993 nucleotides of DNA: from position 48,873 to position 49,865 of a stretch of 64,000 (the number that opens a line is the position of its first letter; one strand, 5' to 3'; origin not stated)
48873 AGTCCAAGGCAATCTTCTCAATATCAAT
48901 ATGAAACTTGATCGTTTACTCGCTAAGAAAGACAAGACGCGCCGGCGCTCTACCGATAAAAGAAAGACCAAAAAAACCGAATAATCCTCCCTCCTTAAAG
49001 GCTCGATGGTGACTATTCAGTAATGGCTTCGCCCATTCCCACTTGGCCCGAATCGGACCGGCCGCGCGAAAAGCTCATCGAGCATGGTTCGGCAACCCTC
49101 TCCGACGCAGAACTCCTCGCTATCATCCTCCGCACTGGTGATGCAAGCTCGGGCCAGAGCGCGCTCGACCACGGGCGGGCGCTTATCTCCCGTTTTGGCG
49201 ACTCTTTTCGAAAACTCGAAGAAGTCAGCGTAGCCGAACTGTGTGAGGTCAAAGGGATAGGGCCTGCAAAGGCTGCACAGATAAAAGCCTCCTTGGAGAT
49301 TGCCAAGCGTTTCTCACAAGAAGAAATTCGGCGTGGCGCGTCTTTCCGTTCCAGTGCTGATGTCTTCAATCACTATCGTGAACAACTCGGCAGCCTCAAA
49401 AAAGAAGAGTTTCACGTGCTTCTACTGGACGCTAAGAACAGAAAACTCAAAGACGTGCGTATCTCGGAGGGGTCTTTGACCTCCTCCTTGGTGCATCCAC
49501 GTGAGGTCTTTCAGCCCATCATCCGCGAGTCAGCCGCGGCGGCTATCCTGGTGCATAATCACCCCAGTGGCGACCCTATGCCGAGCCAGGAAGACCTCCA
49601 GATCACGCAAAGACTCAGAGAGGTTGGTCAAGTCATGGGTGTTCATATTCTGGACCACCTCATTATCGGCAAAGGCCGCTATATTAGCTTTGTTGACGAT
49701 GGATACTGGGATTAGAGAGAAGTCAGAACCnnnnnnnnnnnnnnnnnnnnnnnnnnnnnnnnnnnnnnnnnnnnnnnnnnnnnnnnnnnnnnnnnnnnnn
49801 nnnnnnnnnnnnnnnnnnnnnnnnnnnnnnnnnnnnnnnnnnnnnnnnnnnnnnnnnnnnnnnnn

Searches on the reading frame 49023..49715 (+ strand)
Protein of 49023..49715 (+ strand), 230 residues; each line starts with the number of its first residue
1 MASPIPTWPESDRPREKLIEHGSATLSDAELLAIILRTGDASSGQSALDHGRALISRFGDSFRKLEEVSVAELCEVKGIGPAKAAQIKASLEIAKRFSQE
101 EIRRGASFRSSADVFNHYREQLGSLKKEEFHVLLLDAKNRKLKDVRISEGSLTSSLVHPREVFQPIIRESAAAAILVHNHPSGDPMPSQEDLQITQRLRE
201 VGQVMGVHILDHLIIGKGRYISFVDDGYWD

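Call 65: search_protein_families(library=pfam, proteins=[window:49023-49715:+], max_evalue=0.001)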
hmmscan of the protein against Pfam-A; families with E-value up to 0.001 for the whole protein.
window:49023-49715:+ (230 aa): 5 families
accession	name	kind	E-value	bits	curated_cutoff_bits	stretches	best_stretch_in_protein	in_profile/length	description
PF04002.20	RadC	-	2e-44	150.8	22.1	1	109-227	2-120/121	RadC-like JAB domain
PF20582.4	UPF0758_N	-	7.3e-28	96.9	27.1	1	5-85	1-77/77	UPF0758 N-terminal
PF00633.29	HHH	-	2.4e-05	24.4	24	1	61-89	1-29/30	Helix-hairpin-helix motif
PF14520.12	HHH_5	-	5.6e-05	24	27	1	52-91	16-55/57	Helix-hairpin-helix domain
PF12826.13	HHH_2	-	0.00029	21.4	27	0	52-89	17-53/64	Helix-hairpin-helix motif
